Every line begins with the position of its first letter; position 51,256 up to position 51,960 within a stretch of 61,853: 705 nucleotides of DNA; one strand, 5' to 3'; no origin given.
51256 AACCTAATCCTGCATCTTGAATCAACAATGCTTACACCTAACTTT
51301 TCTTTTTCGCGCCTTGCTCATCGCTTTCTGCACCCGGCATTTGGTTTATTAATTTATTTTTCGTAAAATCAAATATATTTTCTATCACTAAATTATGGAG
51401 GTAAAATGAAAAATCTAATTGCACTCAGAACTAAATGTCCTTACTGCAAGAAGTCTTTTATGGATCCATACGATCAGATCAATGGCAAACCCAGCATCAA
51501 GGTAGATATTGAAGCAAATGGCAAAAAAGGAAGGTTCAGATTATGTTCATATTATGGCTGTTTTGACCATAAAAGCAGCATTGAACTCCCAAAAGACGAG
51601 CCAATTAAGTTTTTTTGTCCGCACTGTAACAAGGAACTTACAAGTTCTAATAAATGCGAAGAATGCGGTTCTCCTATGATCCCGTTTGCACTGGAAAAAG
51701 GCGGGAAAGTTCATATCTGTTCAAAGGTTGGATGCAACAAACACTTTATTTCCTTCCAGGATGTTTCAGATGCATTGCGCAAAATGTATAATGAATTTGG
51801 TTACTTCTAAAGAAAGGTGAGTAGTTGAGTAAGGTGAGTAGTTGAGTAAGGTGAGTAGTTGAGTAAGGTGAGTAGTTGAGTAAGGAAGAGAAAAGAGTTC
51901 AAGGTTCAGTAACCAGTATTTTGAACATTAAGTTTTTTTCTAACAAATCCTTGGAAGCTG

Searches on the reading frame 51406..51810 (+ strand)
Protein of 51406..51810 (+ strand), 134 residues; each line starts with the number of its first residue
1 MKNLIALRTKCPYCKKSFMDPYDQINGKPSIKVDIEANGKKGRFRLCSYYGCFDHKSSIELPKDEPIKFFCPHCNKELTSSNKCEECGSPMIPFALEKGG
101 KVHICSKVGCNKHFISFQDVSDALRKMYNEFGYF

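Call 4: search_protein_families(library=pfam, proteins=[window:51406-51810:+], max_evalue=1)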
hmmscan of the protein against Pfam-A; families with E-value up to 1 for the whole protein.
window:51406-51810:+ (134 aa): 36 families (the best 25 are shown)
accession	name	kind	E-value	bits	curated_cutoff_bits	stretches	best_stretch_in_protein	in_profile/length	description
PF09334.17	tRNA-synt_1g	-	1.9e-05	24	20.1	1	40-128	109-199/391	tRNA synthetases class I (M)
PF12773.13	DZR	-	2.7e-05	24.6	27.3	1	68-92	12-35/45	Double zinc ribbon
PF07191.17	Zn_ribbon_6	-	0.00092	19.6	25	1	67-91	15-39/67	Double zinc ribbon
PF13248.11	Zn_ribbon_3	-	0.0012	18.7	27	2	71-90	5-25/26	zinc-ribbon domain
PF25412.1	zf-C2H2_ZNF592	-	0.0016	18.7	27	1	67-85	5-23/45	ZNF592-like C2H2 zinc finger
PF01155.25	HypA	-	0.0019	18.6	28.9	1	63-93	65-98/112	Hydrogenase/urease nickel incorporation, metallochaperone, hypA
PF21372.3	Zn_ribbon_bTOP1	-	0.0033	17.6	27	1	76-107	4-35/45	Topoisomerase I, zinc finger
PF06869.18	DUF1258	-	0.0046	16.9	33.1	1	67-105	15-52/253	Protein of unknown function (DUF1258)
PF18912.6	DZR_2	-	0.006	16.8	27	1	68-105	21-52/56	Double zinc ribbon domain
PF02891.26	zf-MIZ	-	0.023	14.9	33.5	1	43-76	17-49/50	MIZ/SP-RING zinc finger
PF23455.1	DUF7129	-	0.044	14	30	1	68-91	11-37/45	Domain of unknown function (DUF7129)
PF24485.1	zf-C2H2_DHX34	-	0.069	13.6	27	1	68-79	1-12/25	DHX34-like, C2H2-type zinc finger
PF13240.11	Zn_Ribbon_1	-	0.07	13.4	25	1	70-90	1-22/23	zinc-ribbon domain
PF23137.1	HVO_0758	-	0.072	13.4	27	0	60-88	12-40/55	HVO_0758 mu-protein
PF05605.18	zf-Di19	-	0.075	13.7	27.5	0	68-87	2-21/54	Drought induced 19 protein (Di19), zinc-binding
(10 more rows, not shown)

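Call 5: search_protein_families(library=ncbifam, proteins=[window:51406-51810:+], max_evalue=1)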
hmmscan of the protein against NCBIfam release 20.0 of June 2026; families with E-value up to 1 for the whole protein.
window:51406-51810:+ (134 aa): 11 families
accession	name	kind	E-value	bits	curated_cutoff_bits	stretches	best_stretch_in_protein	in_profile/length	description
NF001100.0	PRK00133.1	equivalog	0.0021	16.6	587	1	52-125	127-202/676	methionine--tRNA ligase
NF041909.1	HVO_2753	equivalog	0.017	15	80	1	59-85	17-43/59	HVO_2753 family zinc finger protein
TIGR00398.1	metG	equivalog_domain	0.063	12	336.35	1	51-126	120-197/530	methionine--tRNA ligase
NF041912.1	HVO_0758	equivalog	0.098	12.6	70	1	60-88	12-40/55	HVO_0758 family zinc finger protein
TIGR00100.1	hypA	equivalog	0.11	12.6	88.1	1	63-93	65-99/116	hydrogenase maturation nickel metallochaperone HypA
NF011481.0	PRK14890.1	equivalog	0.14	12.2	61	1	61-88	19-48/61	putative Zn-ribbon RNA-binding protein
TIGR02180.1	GRX_euk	equivalog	0.16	12.2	87.25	0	5-17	3-15/84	glutaredoxin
NF033497.1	rubre_like_arch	subfamily_domain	0.24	11.2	32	1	71-91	3-26/34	rubrerythrin-like domain-containing protein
NF041259.1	mono_DmmA_fam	domain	0.25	11.7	60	1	51-89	34-78/101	dimethylamine monooxygenase subunit DmmA family protein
NF041664.1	RNAP_arch_Epp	equivalog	0.27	11.2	50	0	71-89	3-20/57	transcription elongation factor subunit Spt4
NF047912.1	ECs_2282_CxxC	subfamily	0.87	9.5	37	0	67-80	1-14/60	ECs_2282 family putative zinc-binding protein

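Call 8: find_homologous_proteins(query=window:51406-51810:+, max_evalue=0.001)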
Query window:51406-51810:+ (134 aa): 27 proteins with E <= 0.001 among 29 candidates.
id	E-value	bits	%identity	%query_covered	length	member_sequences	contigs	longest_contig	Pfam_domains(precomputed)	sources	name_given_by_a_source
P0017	7.4e-88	310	99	100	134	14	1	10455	PF12773.14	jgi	-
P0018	4.5e-85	301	96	100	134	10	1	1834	PF12773.14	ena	-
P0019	8.7e-83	293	94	100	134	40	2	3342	PF09334.18,PF12773.14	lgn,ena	-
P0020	1.5e-82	293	94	100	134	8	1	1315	PF09334.18,PF12773.14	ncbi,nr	ncbi:MAG: class I tRNA ligase family protein [Bacteroidales bacterium]|nr:class I tRNA ligase family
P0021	2.4e-81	289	92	100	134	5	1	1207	-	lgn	-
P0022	9.4e-79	280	90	100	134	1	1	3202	PF13248.12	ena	-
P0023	2.2e-76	273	87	100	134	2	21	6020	PF09334.18,PF12773.14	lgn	-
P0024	1.2e-59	218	66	100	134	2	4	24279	PF12773.14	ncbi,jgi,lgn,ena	jgi:predicted RNA-binding Zn-ribbon protein involved in translation (DUF1610 family)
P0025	1.1e-57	212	66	100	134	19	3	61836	-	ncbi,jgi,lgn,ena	-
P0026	1.7e-57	211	63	100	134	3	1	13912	-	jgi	-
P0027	2.6e-55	204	62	100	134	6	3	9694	-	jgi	jgi:methionyl-tRNA synthetase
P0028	9.8e-55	202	60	100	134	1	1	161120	PF09334.18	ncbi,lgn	-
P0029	3.5e-53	197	57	100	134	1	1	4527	-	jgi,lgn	-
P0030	7.6e-52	193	56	100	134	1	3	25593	PF09334.18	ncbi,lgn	-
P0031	2.1e-50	188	59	100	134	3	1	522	-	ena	-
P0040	8.3e-43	164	52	99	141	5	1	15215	-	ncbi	-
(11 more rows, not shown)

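Call 11: find_encoding_contigs(protein=P0028, flank=10000, max_places=2)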
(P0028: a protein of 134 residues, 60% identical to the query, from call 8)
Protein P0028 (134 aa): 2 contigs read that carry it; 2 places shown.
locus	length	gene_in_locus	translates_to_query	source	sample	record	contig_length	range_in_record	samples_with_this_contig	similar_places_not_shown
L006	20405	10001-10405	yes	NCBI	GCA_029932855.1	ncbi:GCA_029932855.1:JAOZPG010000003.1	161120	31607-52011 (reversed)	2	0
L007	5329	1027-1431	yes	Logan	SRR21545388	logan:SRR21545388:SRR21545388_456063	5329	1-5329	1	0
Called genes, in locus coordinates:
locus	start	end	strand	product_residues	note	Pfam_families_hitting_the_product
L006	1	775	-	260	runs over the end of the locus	PF02775:TPP_enzyme_C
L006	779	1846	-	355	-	PF01855:POR_N, PF17147:PFOR_II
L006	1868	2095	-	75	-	PF14697:Fer4_21 (faint), PF25160:LdpA_Fe-S-bd (faint), PF00037:Fer4 (weak), PF12797:Fer4_2 (faint), PF12837:Fer4_6 (weak), PF12838:Fer4_7, PF13187:Fer4_9, PF00037:Fer4 (weak), +3 more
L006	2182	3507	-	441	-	PF00155:Aminotran_1_2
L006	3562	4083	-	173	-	PF00258:Flavodoxin_1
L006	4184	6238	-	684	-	PF13380:CoA_binding_2, PF13607:Succ_CoA_lig, PF13549:ATP-grasp_5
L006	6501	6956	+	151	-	-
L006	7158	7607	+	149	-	-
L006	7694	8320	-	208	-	PF06971:Put_DNA-bind_N, PF02629:CoA_binding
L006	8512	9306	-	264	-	PF02492:cobW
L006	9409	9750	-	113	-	PF01155:HypA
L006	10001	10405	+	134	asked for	PF09334:tRNA-synt_1g (weak)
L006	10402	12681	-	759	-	PF00708:Acylphosphatase, PF07503:zf-HYPF, PF01300:Sua5_yciO_yrdC, PF17788:HypF_C, PF00814:TsaD (faint), PF22521:HypF_C_2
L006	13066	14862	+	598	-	PF01257:2Fe-2S_thioredx, PF01512:Complex1_51K, PF10589:NADH_4Fe-4S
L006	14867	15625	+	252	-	PF13510:Fer2_4, PF00111:Fer2 (weak), PF10588:NADH-G_4Fe-4S_3, PF22117:Fer4_Nqo3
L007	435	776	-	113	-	PF01155:HypA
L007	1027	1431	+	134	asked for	PF09334:tRNA-synt_1g (weak)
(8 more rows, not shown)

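Call 12: find_encoding_contigs(protein=P0040, flank=10000, max_places=2)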
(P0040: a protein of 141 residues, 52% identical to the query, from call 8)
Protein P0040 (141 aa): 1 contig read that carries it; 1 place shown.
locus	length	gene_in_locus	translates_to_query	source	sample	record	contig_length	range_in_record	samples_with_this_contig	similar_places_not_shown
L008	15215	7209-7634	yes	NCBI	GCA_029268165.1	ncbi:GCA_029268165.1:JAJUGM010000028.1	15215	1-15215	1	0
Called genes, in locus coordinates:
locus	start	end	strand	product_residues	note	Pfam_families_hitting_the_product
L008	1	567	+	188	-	?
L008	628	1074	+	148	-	-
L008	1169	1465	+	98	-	PF05635:23S_rRNA_IVP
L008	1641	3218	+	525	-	PF00512:HisKA, PF02518:HATPase_c, PF14501:HATPase_c_5 (weak)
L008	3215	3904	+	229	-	PF00072:Response_reg, PF00486:Trans_reg_C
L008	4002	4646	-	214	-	PF14512:TM1586_NiRdase (faint), PF00881:Nitroreductase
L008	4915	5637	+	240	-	PF10988:DUF2807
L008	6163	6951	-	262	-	PF14257:DUF4349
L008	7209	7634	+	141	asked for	-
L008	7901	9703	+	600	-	PF01257:2Fe-2S_thioredx, PF01512:Complex1_51K, PF10589:NADH_4Fe-4S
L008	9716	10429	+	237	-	PF00111:Fer2 (weak), PF13510:Fer2_4, PF10588:NADH-G_4Fe-4S_3, PF22117:Fer4_Nqo3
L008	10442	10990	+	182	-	PF01058:Oxidored_q6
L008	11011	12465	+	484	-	PF27537:HoxH, PF00374:NiFeSe_Hases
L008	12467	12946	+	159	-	-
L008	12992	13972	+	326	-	PF01180:DHO_dh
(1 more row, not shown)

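Call 15: find_encoding_contigs(protein=P0025, flank=10000, max_places=3)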
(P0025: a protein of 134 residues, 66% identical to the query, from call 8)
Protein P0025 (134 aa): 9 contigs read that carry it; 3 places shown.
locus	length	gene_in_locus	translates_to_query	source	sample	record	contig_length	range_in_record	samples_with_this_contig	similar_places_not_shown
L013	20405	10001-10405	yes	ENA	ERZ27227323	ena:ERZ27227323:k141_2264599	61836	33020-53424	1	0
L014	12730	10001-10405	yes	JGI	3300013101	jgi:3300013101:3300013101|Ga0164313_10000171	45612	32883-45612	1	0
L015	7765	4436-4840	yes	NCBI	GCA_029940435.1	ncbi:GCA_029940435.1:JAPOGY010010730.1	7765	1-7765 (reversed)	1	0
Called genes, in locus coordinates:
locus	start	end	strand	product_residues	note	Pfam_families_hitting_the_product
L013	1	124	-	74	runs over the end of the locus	PF14697:Fer4_21 (faint), PF25160:LdpA_Fe-S-bd (faint), PF12797:Fer4_2 (faint), PF12837:Fer4_6 (faint), PF13237:Fer4_10 (faint), PF00037:Fer4 (weak), PF12838:Fer4_7, PF13187:Fer4_9 (weak), +1 more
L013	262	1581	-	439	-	PF00155:Aminotran_1_2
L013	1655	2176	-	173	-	PF00258:Flavodoxin_1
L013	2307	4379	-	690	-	PF13380:CoA_binding_2, PF13607:Succ_CoA_lig, PF13549:ATP-grasp_5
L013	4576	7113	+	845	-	PF00246:Peptidase_M14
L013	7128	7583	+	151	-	-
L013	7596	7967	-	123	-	PF03733:YccF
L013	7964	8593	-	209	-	PF06971:Put_DNA-bind_N, PF02629:CoA_binding, PF01408:GFO_IDH_MocA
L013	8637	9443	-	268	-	PF02492:cobW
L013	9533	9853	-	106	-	PF01155:HypA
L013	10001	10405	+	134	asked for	-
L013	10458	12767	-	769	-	PF00708:Acylphosphatase, PF07503:zf-HYPF, PF01300:Sua5_yciO_yrdC, PF17788:HypF_C, PF22521:HypF_C_2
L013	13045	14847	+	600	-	PF01257:2Fe-2S_thioredx, PF01512:Complex1_51K, PF10589:NADH_4Fe-4S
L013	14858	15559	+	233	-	PF00111:Fer2 (weak), PF13510:Fer2_4, PF10588:NADH-G_4Fe-4S_3, PF22117:Fer4_Nqo3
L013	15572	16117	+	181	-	PF01058:Oxidored_q6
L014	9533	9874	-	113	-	PF01155:HypA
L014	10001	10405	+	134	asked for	-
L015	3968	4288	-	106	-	PF01155:HypA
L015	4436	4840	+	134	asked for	-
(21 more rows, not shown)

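Call 16: find_encoding_contigs(protein=P0030, flank=10000, max_places=2)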
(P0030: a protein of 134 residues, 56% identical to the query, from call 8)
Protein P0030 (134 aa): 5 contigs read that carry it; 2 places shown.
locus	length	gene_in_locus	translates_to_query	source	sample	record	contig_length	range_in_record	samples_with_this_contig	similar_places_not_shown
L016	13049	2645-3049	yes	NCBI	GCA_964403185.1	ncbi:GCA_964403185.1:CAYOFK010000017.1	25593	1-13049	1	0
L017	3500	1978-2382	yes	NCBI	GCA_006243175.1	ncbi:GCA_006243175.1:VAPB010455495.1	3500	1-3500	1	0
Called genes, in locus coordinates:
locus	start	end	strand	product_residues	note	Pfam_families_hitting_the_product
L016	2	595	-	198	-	?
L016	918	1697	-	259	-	PF02492:cobW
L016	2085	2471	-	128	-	PF01155:HypA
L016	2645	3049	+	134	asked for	PF09334:tRNA-synt_1g (weak)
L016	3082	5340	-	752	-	PF00708:Acylphosphatase, PF07503:zf-HYPF, PF01300:Sua5_yciO_yrdC, PF17788:HypF_C, PF22521:HypF_C_2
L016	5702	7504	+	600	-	PF01257:2Fe-2S_thioredx, PF01512:Complex1_51K, PF10589:NADH_4Fe-4S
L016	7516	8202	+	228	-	PF00111:Fer2 (weak), PF13510:Fer2_4, PF10588:NADH-G_4Fe-4S_3, PF13459:Fer4_15 (weak), PF22117:Fer4_Nqo3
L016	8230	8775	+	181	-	PF01058:Oxidored_q6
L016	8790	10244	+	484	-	PF27537:HoxH, PF00374:NiFeSe_Hases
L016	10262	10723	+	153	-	-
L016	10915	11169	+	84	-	PF00076:RRM_1, PF22976:RRM_10 (weak)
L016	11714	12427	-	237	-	PF13386:DsbD_2 (weak)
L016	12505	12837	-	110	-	-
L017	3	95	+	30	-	?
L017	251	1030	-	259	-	PF02492:cobW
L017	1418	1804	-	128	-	PF01155:HypA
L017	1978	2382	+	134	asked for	PF09334:tRNA-synt_1g (weak)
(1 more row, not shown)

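Call 26: find_related_loci(query=A4, collection=metagenome_contigs, flank=10000)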
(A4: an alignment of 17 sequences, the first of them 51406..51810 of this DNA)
Query A4 (134 aa) in metagenome_contigs; peptide patterns used: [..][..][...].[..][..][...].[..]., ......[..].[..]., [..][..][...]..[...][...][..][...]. (x = any residue, [..] = any of these).
520 stretches matched a pattern; 351 encode a relative of the query (tblastn E <= 1e-3); the best 80 are kept; 80 distinct loci.
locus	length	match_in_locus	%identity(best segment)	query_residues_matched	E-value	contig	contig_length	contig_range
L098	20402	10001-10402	96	1-134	7e-85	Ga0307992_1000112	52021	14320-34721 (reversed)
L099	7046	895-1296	93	1-134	7e-83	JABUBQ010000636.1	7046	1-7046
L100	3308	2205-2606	93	1-134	4e-82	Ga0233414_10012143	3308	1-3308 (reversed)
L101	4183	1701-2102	91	1-134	1e-81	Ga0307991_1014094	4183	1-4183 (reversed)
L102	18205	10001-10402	91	1-134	1e-81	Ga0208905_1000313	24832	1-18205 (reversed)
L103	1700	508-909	66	1-134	1e-63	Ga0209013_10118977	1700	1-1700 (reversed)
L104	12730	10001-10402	66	1-134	7e-61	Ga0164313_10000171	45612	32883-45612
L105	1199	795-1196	66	1-134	9e-64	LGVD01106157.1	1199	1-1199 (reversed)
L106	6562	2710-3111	63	1-134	3e-58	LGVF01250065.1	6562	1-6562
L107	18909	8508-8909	60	1-134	5e-58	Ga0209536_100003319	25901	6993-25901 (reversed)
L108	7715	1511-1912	60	1-134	5e-57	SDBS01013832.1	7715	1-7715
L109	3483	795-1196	56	1-134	6e-56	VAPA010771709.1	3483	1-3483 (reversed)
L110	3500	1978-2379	56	1-134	6e-56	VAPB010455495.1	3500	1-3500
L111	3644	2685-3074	58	5-134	1e-55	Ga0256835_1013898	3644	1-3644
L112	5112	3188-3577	58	5-134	2e-55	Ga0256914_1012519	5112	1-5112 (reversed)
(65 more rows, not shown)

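Call 30: predict_structure(alignment_id=A2)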
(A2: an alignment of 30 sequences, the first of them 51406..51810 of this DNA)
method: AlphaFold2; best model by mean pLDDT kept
length: 134 residues; sequences in the alignment: 30
mean_pLDDT: 81.9   pTM: 0.72
mean pLDDT of the five models: 81.9, 80.2, 79.8, 79.1, 71.1
residues with pLDDT >= 90: 38; 70-90: 73; 50-70: 18; < 50: 5
segments of 3 or more residues with pLDDT < 50: 132-134
pLDDT, mean of each block of 10 residues (from residue 1): 71 92 89 91 90 87 85 91 86 85 84 73 57 45
secondary structure, 60 per line:
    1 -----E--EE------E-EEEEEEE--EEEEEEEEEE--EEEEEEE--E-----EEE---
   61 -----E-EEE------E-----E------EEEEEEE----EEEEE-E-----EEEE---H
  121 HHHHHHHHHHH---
elements in order: E19-25 E28-37 E40-46 E55-57 E68-70 E90-96 E101-105 E113-116 H120-131

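Call 34: fold_search(model_id=the predicted structure, library=pdb)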
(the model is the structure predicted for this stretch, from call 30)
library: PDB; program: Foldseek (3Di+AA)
matches with E <= 10: 348; with E <= 0.001: 0
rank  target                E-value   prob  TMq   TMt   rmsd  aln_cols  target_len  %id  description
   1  9gda_F                5.2e-02  0.87  0.28  0.05  11.3       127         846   13  RNAP-TopoI complex on duplex scaffold (released 2025-11-05)
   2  9gdh_F                8.0e-02  0.66  0.26  0.05  12.2       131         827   14  RNAP-TopoI complex on long-overhang scaffold - orientation 2 (released 2025-11-05)
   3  9gdc_F                1.7e-01  0.60  0.26  0.05  12.1       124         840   14  RNAP-TopoI complex on bubble scaffold - single-bubble configuration (released 2025-11-05)
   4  8ptk_g                5.4e-01  0.14  0.24  0.09  10.8       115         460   11  Composite structure of Dynein-Dynactin-JIP3-LIS1 (released 2024-03-27)
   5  8pr1_J                6.3e-01  0.12  0.24  0.10  11.6       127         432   11  Cytoplasmic dynein-B heavy chain bound to IC-LC tower (released 2024-03-27)
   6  5ejs_A                6.6e-01  0.12  0.17  0.07  11.2       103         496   11  Structure of Dictyostelium Discoideum Myosin VII MyTH4-FERM MF2 domain, mutant 1 (released 2016-07-06)
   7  7z8j_h                6.6e-01  0.11  0.22  0.11  10.7       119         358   13  Cytoplasmic dynein (A2) bound to BICDR1 (released 2022-07-27)
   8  7z8f_h                8.6e-01  0.07  0.17  0.09  11.5       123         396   11  Composite structure of dynein-dynactin-BICDR on microtubules (released 2022-07-27)
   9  7z8f_p                8.6e-01  0.06  0.21  0.10  11.5       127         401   12  Composite structure of dynein-dynactin-BICDR on microtubules (released 2022-07-27)
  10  7z8f_g                9.1e-01  0.10  0.22  0.10  10.6       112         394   12  Composite structure of dynein-dynactin-BICDR on microtubules (released 2022-07-27)
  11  2vki                  9.6e-01  0.13  0.19  0.19  10.7       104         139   12  Structure of the PDK1 PH domain K465E mutant (released 2008-05-13)
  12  9hhl_g                9.6e-01  0.13  0.24  0.10  10.4       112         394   12  Structure of Dynein-Dynactin-NuMA-LIS1 (released 2025-12-03)
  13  1w1d                  1.2e+00  0.08  0.17  0.16  11.2       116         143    9  Crystal Structure of the PDK1 Pleckstrin Homology (PH) domain bound to Inositol (1,3,4,5)-tetrakisphosphate (released 2004-11-19)
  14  9o91_A                1.2e+00  0.08  0.22  0.26  12.2       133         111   10  Structure of IKZF2:CRBN:Compound 5 ternary structure (released 2025-07-09)
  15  8u7l_A                1.2e+00  0.13  0.25  0.03  14.8       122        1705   12  Cryo-EM structure of LRRK2 bound to type II inhibitor GZD824 (released 2024-01-31)
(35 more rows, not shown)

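Call 40: search_solved_structures(query=A4, max_evalue=10, show_alignments=2)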
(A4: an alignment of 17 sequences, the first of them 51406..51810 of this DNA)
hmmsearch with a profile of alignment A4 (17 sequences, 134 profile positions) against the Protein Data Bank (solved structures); distinct sequences matched with E-value up to 10: 20.
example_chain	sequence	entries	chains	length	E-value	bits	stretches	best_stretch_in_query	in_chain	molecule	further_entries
4rlv_A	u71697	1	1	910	0.002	21.3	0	85-118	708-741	Ankyrin-1, Ankyrin-2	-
3vk6_A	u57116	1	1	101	0.031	17.5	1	68-124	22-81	E3 ubiquitin-protein ligase Hakai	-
2gli_A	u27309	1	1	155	0.038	17.2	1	89-127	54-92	PROTEIN (FIVE-FINGER GLI)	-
2mq1_A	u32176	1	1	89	0.044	17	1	68-124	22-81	E3 ubiquitin-protein ligase Hakai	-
2i13_A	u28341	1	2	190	0.076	16.2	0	10-25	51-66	Aart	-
2jne_A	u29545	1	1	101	0.15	15.3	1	54-88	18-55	Hypothetical protein yfgJ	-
1vzg_A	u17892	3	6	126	0.2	14.8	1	49-120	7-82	DESULFOFERRODOXIN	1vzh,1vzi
9fhl_C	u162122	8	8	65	0.21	14.8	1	61-92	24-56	Small zinc finger protein HVO-2753-like zinc-binding pocket domain-containing protein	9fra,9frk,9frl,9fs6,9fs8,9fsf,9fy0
5y4d_A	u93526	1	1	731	0.22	14.7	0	33-109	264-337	Ankyrin-1,Ankyrin-2,Ankyrin-2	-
5y4f_A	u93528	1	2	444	0.23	14.6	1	85-118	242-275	Ankyrin-2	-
7v8f_B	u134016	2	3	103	0.27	14.4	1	50-76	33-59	E3 ubiquitin-protein ligase RNF31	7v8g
1mey_C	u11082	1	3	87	0.29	14.3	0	10-23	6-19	CONSENSUS ZINC FINGER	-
1ubd_C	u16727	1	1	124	0.33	14.2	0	94-123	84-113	PROTEIN (YY1 ZINC FINGER DOMAIN)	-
7pwg_p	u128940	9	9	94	0.76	13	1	48-86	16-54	Ribosomal protein L37a | 60S ribosomal protein eL43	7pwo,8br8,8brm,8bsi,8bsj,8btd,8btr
2epa_A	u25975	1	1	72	1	12.6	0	101-121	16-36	Krueppel-like factor 10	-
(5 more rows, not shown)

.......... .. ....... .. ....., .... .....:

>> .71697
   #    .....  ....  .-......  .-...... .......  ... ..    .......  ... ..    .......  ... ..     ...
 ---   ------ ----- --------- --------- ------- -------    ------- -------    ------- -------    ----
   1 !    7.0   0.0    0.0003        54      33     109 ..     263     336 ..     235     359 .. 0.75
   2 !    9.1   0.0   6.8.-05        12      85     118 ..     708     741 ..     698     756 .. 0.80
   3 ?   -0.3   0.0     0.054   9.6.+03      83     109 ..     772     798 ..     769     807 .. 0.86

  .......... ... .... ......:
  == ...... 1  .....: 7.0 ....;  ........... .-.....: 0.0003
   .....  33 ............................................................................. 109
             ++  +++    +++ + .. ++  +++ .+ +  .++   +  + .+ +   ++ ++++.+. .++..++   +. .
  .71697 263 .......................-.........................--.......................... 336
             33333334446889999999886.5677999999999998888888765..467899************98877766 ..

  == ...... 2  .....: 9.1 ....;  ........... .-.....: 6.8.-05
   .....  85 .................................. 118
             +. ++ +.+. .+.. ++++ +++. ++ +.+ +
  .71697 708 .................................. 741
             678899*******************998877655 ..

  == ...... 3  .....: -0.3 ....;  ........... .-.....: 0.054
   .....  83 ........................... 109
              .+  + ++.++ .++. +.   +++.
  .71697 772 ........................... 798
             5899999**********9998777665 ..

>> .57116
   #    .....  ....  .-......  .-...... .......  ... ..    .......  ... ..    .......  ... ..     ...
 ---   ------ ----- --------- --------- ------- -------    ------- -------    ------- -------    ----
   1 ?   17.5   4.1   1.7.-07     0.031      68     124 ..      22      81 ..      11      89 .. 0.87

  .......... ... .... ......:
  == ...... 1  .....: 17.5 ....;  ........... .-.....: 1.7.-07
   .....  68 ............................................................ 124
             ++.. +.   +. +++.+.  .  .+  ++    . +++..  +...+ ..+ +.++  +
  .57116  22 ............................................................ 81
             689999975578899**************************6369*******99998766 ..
